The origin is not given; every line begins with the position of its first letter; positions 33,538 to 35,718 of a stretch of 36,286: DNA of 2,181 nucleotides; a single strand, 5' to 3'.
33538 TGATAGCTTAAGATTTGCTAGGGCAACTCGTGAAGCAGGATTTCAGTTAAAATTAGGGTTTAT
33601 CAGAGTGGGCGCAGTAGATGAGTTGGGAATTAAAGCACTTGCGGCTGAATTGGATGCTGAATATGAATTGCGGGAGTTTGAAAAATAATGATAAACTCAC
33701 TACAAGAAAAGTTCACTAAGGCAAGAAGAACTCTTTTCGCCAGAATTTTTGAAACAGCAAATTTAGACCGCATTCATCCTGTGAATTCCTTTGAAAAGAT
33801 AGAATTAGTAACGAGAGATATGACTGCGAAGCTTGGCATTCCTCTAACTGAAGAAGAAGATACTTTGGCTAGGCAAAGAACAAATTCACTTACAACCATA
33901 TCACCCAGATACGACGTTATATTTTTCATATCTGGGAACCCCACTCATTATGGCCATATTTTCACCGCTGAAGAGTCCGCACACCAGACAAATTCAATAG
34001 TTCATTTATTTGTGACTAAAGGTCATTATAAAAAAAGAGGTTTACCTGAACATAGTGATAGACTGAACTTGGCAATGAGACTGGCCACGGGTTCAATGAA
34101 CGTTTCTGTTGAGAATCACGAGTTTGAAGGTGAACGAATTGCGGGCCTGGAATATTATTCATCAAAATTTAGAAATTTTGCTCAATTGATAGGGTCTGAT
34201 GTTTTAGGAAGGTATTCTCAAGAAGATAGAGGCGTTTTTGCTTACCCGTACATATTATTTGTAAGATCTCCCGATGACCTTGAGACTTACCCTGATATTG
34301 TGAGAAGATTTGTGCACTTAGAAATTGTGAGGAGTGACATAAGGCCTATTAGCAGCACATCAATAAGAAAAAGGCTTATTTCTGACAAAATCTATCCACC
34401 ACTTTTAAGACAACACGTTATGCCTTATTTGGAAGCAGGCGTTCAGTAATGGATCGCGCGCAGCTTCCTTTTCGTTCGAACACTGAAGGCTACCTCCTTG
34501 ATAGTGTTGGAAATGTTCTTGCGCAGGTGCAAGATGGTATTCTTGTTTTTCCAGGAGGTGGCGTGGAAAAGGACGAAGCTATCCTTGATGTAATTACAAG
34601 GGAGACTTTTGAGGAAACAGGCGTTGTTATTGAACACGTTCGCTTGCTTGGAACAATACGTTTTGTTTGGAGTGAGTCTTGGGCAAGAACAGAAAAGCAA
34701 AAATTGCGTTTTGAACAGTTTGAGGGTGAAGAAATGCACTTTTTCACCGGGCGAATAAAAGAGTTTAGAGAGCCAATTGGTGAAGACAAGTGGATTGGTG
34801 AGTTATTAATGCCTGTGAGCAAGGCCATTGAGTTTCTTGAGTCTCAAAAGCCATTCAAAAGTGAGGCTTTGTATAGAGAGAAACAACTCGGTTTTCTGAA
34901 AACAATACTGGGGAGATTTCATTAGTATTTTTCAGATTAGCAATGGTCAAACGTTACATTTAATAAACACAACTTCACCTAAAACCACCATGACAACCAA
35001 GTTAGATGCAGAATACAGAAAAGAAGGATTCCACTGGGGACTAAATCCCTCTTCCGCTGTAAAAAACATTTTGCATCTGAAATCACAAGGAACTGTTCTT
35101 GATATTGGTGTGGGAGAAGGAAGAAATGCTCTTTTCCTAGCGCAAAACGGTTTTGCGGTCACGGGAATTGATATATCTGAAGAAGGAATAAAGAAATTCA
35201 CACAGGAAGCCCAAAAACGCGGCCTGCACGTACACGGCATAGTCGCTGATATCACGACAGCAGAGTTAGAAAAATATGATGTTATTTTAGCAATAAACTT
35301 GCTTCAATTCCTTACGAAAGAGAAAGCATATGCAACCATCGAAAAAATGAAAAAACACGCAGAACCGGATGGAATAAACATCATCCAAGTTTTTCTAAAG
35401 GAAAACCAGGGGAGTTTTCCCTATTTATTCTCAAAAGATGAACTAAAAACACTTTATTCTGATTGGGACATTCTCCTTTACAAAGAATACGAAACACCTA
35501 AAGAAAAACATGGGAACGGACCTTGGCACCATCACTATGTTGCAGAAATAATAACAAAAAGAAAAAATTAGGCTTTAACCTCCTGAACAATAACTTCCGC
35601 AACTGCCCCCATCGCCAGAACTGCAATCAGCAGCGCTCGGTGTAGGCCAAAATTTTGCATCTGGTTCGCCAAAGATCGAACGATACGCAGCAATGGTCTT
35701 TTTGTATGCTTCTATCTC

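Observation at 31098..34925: Tightly coupled operon: ProRS C-terminal fragment, HIT, MccF/LdcA-like peptidase, radical SAM, NadD-like nucleotidyltransferase, Nudix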

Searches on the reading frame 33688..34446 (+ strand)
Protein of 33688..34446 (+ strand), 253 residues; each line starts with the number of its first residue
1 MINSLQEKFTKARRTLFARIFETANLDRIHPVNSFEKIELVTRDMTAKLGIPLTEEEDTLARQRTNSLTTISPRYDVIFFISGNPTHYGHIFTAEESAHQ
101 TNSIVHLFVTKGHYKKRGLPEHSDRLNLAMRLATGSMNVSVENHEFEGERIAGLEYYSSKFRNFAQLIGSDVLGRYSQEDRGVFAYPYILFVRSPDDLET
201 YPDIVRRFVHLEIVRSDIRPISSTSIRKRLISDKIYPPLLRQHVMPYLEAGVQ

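Call 3: search_protein_families(library=pfam, proteins=[window:33688-34446:+], max_evalue=0.01)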
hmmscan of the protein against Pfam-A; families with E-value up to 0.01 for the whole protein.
window:33688-34446:+ (253 aa): 1 family
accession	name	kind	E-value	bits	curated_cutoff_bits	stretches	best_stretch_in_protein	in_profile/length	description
PF01467.32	CTP_transf_like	-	0.0011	19.6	21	1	84-229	7-133/133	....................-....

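Call 4: search_protein_families(library=ncbifam, proteins=[window:33688-34446:+], max_evalue=0.01)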
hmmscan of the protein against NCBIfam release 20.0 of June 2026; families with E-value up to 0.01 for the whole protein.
window:33688-34446:+ (253 aa): 6 families
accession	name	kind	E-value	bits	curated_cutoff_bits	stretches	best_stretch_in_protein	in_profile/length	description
TIGR00482.1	TIGR00482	equivalog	1.9e-07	31.3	112.45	1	81-249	4-189/194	nicotinate (nicotinamide) nucleotide adenylyltransferase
NF005519.0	PRK07152.1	equivalog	0.00028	20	315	1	80-235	7-170/361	nicotinate-nucleotide adenylyltransferase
NF000840.1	PRK00071.1-3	equivalog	0.00091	18.7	150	0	84-247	16-191/201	nicotinate-nucleotide adenylyltransferase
NF000841.0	PRK00071.1-4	equivalog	0.002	17.9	197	0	84-148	17-84/194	nicotinate-nucleotide adenylyltransferase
NF010191.0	PRK13670.1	equivalog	0.0087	15.3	360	0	84-124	11-51/392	nucleotidyltransferase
TIGR00125.1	cyt_tran_rel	domain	0.0095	16.1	27.7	0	78-116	3-44/65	adenylyltransferase/cytidyltransferase family protein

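Call 15: find_homologous_proteins(query=window:33688-34446:+, max_evalue=0.001)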
Query window:33688-34446:+ (253 aa): 1 proteins with E <= 0.001 among 349 candidates.
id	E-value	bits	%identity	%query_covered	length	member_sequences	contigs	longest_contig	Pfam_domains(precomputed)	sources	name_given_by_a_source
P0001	1.2e-163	560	100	100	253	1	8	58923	-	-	-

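Call 17: find_encoding_contigs(protein=window:33688-34446:+, flank=10000, max_places=8)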
Protein window:33688-34446:+ (253 aa): 13 contigs read that carry it; 8 places shown.
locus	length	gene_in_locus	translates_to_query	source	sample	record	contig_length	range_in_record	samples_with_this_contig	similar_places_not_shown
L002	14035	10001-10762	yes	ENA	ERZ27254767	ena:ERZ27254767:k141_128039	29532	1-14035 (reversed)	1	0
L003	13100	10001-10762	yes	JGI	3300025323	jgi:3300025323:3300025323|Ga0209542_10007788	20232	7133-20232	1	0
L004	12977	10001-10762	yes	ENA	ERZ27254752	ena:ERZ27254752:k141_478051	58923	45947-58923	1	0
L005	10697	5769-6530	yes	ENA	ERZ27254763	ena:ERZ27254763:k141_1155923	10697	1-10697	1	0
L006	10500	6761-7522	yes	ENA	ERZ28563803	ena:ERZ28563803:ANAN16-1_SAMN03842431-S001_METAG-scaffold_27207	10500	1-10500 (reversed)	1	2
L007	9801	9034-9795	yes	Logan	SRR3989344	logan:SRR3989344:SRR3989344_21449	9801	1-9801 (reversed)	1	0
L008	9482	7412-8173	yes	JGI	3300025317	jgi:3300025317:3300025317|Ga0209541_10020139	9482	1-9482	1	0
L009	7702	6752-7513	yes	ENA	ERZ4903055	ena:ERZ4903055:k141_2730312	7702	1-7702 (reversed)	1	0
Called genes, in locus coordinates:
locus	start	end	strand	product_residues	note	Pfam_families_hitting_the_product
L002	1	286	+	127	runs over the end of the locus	PF01850:PIN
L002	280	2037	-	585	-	PF04675:DNA_ligase_A_N, PF01068:DNA_ligase_A_M, PF04679:DNA_ligase_A_C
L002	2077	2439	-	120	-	-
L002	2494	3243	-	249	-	-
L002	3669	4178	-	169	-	PF00293:NUDIX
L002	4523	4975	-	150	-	-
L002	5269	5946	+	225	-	-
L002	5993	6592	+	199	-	-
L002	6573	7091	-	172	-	-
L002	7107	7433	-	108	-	-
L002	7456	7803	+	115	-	PF03129:HGTP_anticodon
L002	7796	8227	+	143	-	PF11969:DcpS_C (weak), PF01230:HIT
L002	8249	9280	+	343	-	PF02016:Peptidase_S66, PF17676:Peptidase_S66C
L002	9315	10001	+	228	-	PF04055:Radical_SAM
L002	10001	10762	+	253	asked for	-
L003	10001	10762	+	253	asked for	-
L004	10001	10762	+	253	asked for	-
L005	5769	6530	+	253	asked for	-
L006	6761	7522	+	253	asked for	-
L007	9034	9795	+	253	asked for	-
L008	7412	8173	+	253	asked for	-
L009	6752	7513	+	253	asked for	-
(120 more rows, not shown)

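Call 24: search_protein_representatives(protein=window:33688-34446:+)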
Query: 253 residues. Proteins with E-value up to 0.001 (for the whole library): 2; up to 1e-10: 1; up to 1e-30: 1. The best 2 are listed.
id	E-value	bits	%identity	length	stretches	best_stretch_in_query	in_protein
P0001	3.9e-164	560.2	100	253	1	1-253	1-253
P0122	4.5e-07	46.1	30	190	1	81-249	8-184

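Call 33: search_protein_families(library=pfam, proteins=[P0122], max_evalue=0.01)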
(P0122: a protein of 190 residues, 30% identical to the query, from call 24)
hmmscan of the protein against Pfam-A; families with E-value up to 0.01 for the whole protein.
P0122 (190 aa): 1 family
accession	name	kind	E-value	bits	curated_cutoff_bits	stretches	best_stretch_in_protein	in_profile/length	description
PF01467.32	CTP_transf_like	-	1.2e-20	74.5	21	1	5-163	1-132/133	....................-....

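Call 34: search_protein_families(library=padloc, proteins=[window:33688-34446:+], max_evalue=0.01)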
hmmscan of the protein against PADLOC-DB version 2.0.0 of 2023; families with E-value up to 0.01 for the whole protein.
window:33688-34446:+ (253 aa): 0 families

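Call 40: search_solved_structures(query=window:33688-34446:+, max_evalue=1, show_alignments=2)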
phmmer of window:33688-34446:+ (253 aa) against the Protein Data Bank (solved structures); distinct sequences matched with E-value up to 1: 3.
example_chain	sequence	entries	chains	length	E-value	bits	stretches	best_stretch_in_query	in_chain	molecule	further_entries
5y0p_A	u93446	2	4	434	0.19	14.5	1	79-122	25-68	UPF0348 protein B4417_3650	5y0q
5y0n_A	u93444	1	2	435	0.2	14.5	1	79-122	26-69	UPF0348 protein B4417_3650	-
5y0o_A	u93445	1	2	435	0.21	14.4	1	80-122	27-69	UPF0348 protein B4417_3650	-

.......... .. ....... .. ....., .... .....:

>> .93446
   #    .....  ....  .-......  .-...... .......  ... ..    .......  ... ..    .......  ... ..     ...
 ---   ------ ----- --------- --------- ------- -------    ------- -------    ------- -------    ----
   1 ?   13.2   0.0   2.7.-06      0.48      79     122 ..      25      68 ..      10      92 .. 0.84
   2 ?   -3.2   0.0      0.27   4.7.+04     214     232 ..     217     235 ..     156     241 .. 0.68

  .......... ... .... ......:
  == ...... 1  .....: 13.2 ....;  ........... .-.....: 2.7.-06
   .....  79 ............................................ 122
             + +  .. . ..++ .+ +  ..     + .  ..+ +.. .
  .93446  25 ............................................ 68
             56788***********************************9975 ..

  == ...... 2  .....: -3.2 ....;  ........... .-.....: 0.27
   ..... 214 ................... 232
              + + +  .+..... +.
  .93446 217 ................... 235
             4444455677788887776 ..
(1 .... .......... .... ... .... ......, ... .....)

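Call 76: predict_structure(protein=window:33688-34446:+)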
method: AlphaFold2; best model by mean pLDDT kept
length: 253 residues; sequences in the alignment: 1
mean_pLDDT: 32.3   pTM: 0.17
mean pLDDT of the five models: 32.3, 31.5, 29.5, 28.5, 27.2
residues with pLDDT >= 90: 0; 70-90: 0; 50-70: 0; < 50: 253
segments of 3 or more residues with pLDDT < 50: 1-253
pLDDT, mean of each block of 10 residues (from residue 1): 36 33 30 31 33 42 32 27 27 29 29 31 36 31 28 26 26 28 30 35 34 28 38 41 46 37
secondary structure, 60 per line:
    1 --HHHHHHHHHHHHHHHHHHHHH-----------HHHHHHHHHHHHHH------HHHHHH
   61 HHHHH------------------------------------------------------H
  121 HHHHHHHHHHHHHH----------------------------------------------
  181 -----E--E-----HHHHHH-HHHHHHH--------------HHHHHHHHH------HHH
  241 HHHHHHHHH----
elements in order: H3-23 H35-48 H55-65 H120-134 H195-200 H202-208 H223-231 H238-249

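Call 93: search_protein_families(library=phrogs, proteins=[window:33688-34446:+], max_evalue=0.01)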
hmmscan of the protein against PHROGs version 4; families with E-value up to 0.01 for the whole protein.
window:33688-34446:+ (253 aa): 1 family
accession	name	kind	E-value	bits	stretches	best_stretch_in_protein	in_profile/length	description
phrog_3462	-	moron, auxiliary metabolic gene and host takeover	0.00016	22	1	79-245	7-166/346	nicotinamide-nucleotide adenylyltransferase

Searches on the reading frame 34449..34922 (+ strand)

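Call 3: search_protein_families(library=pfam, proteins=[window:34449-34922:+], max_evalue=0.01)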
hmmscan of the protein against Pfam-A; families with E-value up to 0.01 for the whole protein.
window:34449-34922:+ (158 aa): 2 families
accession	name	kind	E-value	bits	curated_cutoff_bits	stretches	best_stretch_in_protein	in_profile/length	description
PF00293.34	NUDIX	-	9.3e-10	39.1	21.1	1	26-126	20-118/134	NUDIX domain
PF22327.2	Nudt16-like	-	0.0017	18.8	27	1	23-66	25-70/161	U8 snoRNA-decapping enzyme-like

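Call 4: search_protein_families(library=ncbifam, proteins=[window:34449-34922:+], max_evalue=0.01)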
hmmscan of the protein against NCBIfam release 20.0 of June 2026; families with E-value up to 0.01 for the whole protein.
window:34449-34922:+ (158 aa): 15 families
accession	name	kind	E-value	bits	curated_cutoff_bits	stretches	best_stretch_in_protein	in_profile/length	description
NF041652.1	Nud_hyd_Dein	equivalog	2.9e-06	27.6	200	1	20-69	33-82/152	Nudix hydrolase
NF006530.0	PRK08999.1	equivalog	4.2e-06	26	245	1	26-79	29-82/315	Nudix family hydrolase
TIGR02705.1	nudix_YtkD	equivalog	8.8e-06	25.3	154.4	1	31-69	46-84/156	RNA deprotection pyrophosphohydrolase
NF008044.0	PRK10776.1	equivalog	1.3e-05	25.1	148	1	30-76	31-77/130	8-oxo-dGTP diphosphatase MutT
NF001937.0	PRK00714.1-4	equivalog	1.6e-05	24.6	139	1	27-72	28-77/161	RNA pyrophosphohydrolase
NF001935.0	PRK00714.1-2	equivalog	5.1e-05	22.8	259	1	8-71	7-72/183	RNA pyrophosphohydrolase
NF001934.0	PRK00714.1-1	equivalog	7e-05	22.3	241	1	29-72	30-73/176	RNA pyrophosphohydrolase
NF001938.0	PRK00714.1-5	equivalog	0.00016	21.1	116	1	33-103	48-116/172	RNA pyrophosphohydrolase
TIGR00586.1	mutt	equivalog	0.00022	21.2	97.9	1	31-74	33-76/129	8-oxo-dGTP diphosphatase MutT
NF001936.0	PRK00714.1-3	equivalog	0.00055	19.8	118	1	30-105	35-106/155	RNA pyrophosphohydrolase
TIGR00052.1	TIGR00052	subfamily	0.001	18.7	79.55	1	33-87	83-134/188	nudix-type nucleoside diphosphatase, YffH/AdpP family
NF003791.0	PRK05379.2-3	equivalog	0.0039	16.4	409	1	25-70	222-267/340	bifunctional nicotinamide-nucleotide adenylyltransferase/Nudix hydroxylase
NF003788.0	PRK05379.1-5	equivalog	0.004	16.5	354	1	28-71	236-279/351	bifunctional nicotinamide-nucleotide adenylyltransferase/Nudix hydroxylase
NF003785.0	PRK05379.1-1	equivalog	0.0059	15.8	418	1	30-66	228-264/347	bifunctional nicotinamide-nucleotide adenylyltransferase/Nudix hydroxylase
NF007834.0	PRK10546.1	equivalog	0.0061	16.4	156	1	27-67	27-67/135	pyrimidine (deoxy)nucleoside triphosphate diphosphatase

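Call 34: search_protein_families(library=padloc, proteins=[window:34449-34922:+], max_evalue=0.01)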
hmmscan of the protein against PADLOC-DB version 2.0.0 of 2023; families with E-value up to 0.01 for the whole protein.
window:34449-34922:+ (158 aa): 1 family
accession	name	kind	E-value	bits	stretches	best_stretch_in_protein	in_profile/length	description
PDLC04899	PDC-S07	-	0.0001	20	1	31-71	34-74/135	-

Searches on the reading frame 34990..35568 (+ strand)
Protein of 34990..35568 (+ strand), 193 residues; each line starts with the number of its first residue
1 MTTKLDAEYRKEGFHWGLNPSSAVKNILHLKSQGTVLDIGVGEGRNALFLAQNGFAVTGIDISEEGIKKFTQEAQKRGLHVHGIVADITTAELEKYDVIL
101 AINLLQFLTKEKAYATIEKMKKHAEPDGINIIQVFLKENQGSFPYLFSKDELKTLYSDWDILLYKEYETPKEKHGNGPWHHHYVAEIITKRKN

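Call 3: search_protein_families(library=pfam, proteins=[window:34990-35568:+], max_evalue=0.01)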
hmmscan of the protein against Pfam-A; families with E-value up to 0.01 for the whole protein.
window:34990-35568:+ (193 aa): 13 families
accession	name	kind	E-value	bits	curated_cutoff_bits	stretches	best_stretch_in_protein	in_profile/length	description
PF03848.20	TehB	-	2e-26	93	20.4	1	22-166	20-170/193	Tellurite resistance protein TehB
PF13649.12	Methyltransf_25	-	3.8e-17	63.2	27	1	36-128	1-97/97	Methyltransferase domain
PF13847.12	Methyltransf_31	-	1.4e-14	54.5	27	1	31-145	2-120/145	Methyltransferase domain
PF08241.18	Methyltransf_11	-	2.1e-13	51.1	21.2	1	37-131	1-94/95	Methyltransferase domain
PF08242.18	Methyltransf_12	-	4.6e-13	50.2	30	1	37-129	1-97/98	Methyltransferase domain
PF13489.12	Methyltransf_23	-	3.6e-12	46.8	27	1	30-148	20-124/164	Methyltransferase domain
PF02353.26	CMAS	-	1.7e-07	31.3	27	1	26-139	56-171/273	Mycolic acid cyclopropane synthetase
PF05724.17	TPMT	-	5.2e-05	23.4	26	1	28-76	33-81/218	Thiopurine S-methyltransferase (TPMT)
PF05175.20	MTS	-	0.00021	21.4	23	1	28-100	27-103/170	Methyltransferase small domain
PF05401.17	NodS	-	0.0031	17.8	24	1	31-131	42-143/201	Nodulation protein S (NodS)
PF07021.18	MetW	-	0.0043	17.2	21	1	29-100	9-80/193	Methionine biosynthesis protein MetW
PF05219.18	DREV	-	0.0084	15.7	26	0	33-134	95-188/265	DREV methyltransferase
PF24675.1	NpmA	-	0.0093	15.7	60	0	31-77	22-70/214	16S rRNA (adenine(1408)-N(1))-methyltransferase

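Call 4: search_protein_families(library=ncbifam, proteins=[window:34990-35568:+], max_evalue=0.01)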
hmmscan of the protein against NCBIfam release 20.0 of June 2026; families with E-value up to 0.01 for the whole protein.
window:34990-35568:+ (193 aa): 38 families (the best 25 are shown)
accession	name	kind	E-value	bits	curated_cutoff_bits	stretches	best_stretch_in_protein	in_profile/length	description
NF008992.0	PRK12335.1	equivalog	5.8e-33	114.3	303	1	21-166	111-261/289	SAM-dependent methyltransferase TehB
TIGR00477.1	tehB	equivalog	3.3e-26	92.1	219.5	1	22-166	63-212/238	tellurite resistance methyltransferase TehB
NF008405.0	PRK11207.1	equivalog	3.2e-24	85.5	218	1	21-167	19-171/198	tellurite resistance methyltransferase TehB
TIGR01983.1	UbiG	equivalog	1.5e-11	44.1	102.95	1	33-135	50-154/228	bifunctional 2-polyprenyl-6-hydroxyphenol methylase/3-demethylubiquinol 3-O-methyltransferase UbiG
NF043040.1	corrin_prot_MT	hypoth_equivalog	2.9e-11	43.2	180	1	32-132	41-147/216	corrinoid protein-associated methyltransferase CpaM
TIGR02021.1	BchM-ChlM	equivalog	1e-10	41.4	158.9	1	34-124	56-147/218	magnesium protoporphyrin IX methyltransferase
NF045649.1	2X_seleno_MduS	exception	1.5e-10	40.6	380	1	9-88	15-99/338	methyltransferase domain-containing selenoprotein MduS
NF041820.1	daptide_MTase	equivalog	5.8e-10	39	175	1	31-142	35-152/243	daptide-type RiPP biosynthesis methyltransferase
NF011529.0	PRK14968.1-3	equivalog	1.4e-09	37.7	162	1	26-140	29-143/198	putative methyltransferase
NF041255.1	mycofact_MftM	equivalog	1.5e-08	34.3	200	1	30-119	137-228/289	mycofactocin oligosaccharide methyltransferase MftM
NF008686.0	PRK11705.1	equivalog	2.6e-08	33.3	400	1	26-135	161-268/383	cyclopropane fatty acyl phospholipid synthase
TIGR00537.1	hemK_rel_arch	hypoth_equivalog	1.2e-07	31.7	87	1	25-138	13-125/179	HemK2/MTQ2 family protein methyltransferase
NF053839.1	CPFASynBruc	equivalog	1.9e-07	30.4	600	1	28-134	170-278/410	cyclopropane fatty acid synthase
NF008264.0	PRK11036.1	equivalog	6.5e-07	29.1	366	1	33-132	45-147/261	tRNA uridine 5-oxyacetic acid(34) methyltransferase CmoM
NF004851.0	PRK06202.1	equivalog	1.1e-06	28.2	243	1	29-125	57-159/237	hypothetical protein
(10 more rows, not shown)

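Call 34: search_protein_families(library=padloc, proteins=[window:34990-35568:+], max_evalue=0.01)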
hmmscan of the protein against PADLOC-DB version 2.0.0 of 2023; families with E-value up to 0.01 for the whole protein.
window:34990-35568:+ (193 aa): 1 family
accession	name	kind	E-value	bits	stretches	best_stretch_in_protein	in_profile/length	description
PDLC04134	mad2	-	2.5e-17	60.9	1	24-137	283-399/492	mads_2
